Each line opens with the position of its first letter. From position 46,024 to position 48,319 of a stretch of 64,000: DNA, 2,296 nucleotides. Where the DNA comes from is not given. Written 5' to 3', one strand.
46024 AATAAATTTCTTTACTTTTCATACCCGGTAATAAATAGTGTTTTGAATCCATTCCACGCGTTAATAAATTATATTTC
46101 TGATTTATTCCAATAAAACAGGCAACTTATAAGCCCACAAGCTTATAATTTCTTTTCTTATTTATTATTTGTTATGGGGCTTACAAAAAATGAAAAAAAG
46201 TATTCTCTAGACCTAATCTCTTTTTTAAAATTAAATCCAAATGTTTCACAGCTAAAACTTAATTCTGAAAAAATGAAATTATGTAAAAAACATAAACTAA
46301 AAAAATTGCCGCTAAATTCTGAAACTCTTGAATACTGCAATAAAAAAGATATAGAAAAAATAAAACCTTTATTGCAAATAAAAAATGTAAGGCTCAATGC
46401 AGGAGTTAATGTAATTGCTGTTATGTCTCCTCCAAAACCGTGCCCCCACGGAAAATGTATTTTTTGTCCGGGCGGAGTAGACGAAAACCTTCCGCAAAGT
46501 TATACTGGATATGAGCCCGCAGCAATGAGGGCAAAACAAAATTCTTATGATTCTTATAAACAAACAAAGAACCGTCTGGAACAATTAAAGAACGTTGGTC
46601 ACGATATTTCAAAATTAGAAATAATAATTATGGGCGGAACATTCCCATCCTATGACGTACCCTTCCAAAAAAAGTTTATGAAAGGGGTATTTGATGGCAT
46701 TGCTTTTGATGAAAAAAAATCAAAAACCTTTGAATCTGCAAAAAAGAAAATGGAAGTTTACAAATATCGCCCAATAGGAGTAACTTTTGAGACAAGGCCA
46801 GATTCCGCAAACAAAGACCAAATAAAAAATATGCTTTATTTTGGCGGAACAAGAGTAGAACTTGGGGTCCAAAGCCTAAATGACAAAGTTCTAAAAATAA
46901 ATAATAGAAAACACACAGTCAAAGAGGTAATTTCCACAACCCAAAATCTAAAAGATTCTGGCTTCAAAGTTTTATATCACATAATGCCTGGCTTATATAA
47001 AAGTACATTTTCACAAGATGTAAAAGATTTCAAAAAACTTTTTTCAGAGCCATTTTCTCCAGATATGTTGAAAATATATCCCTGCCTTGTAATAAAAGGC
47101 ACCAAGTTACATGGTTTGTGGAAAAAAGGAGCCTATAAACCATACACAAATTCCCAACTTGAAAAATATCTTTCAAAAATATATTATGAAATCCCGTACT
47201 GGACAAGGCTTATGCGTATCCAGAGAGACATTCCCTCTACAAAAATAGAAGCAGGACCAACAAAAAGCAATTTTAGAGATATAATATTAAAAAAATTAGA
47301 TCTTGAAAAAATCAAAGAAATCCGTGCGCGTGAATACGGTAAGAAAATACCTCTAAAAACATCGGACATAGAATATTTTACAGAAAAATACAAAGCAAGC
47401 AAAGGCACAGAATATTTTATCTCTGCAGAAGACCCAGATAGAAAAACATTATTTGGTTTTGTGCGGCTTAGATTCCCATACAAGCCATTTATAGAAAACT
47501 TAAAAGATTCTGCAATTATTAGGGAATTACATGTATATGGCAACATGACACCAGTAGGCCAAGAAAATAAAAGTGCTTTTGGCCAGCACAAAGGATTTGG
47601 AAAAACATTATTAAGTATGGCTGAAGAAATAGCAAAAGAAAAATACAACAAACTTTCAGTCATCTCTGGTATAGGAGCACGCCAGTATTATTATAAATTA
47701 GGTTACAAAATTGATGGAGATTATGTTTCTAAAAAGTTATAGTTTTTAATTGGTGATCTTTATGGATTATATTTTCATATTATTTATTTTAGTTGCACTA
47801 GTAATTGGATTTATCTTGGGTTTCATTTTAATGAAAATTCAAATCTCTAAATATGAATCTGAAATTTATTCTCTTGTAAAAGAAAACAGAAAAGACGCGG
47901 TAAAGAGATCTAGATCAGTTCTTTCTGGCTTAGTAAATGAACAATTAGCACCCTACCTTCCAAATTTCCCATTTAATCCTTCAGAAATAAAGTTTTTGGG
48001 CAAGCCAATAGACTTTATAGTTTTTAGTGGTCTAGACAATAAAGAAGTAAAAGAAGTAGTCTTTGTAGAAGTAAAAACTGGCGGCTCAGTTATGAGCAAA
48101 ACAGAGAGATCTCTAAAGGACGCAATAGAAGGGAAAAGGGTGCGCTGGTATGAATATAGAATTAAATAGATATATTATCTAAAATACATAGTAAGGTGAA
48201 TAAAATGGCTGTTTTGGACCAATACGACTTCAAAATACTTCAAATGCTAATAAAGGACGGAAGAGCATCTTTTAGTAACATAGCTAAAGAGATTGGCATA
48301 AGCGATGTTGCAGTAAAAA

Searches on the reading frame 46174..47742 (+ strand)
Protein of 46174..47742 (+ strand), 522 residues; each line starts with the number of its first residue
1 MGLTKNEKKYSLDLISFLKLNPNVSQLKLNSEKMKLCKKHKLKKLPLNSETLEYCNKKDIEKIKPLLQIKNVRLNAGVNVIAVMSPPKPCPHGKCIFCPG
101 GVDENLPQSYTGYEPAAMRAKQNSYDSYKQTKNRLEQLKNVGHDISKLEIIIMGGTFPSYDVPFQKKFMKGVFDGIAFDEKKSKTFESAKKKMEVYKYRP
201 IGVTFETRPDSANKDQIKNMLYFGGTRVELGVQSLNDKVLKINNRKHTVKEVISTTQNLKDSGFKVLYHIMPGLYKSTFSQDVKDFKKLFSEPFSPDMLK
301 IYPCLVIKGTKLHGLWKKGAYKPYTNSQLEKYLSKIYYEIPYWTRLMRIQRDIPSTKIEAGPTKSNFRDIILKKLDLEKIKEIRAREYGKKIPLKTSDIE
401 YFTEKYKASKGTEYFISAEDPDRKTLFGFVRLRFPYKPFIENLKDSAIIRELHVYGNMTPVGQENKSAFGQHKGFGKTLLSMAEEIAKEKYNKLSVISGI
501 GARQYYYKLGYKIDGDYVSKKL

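Call 43: search_protein_families(library=pfam, proteins=[window:46174-47742:+], max_evalue=0.001)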
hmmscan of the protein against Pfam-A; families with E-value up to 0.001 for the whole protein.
window:46174-47742:+ (522 aa): 3 families
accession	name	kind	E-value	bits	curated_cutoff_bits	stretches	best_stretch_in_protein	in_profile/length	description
PF16199.10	Radical_SAM_C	-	1.9e-19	70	31.9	1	296-375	1-83/85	Radical_SAM C-terminal domain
PF04055.27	Radical_SAM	-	1.1e-17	65.1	29.5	1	90-279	7-156/166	Radical SAM superfamily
PF23613.1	ELP3_N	-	2.5e-07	31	27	1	26-73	21-68/70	ELP3 N-terminal domain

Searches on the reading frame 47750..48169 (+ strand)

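Call 95: search_protein_families(library=pfam, proteins=[window:47750-48169:+], max_evalue=0.1)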
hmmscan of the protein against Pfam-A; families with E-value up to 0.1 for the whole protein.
window:47750-48169:+ (139 aa): 3 families
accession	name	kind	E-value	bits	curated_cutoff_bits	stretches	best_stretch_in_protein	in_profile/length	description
PF10107.15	Endonuc_Holl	-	1e-37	129.9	23.8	1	34-137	54-158/159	Endonuclease related to archaeal Holliday junction resolvase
PF06305.16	LapA_dom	-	0.00057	20.2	28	1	10-48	20-58/64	Lipopolysaccharide assembly protein A domain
PF03672.18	UPF0154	-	0.067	13.5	27.1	1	13-35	1-23/60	Uncharacterised protein family (UPF0154)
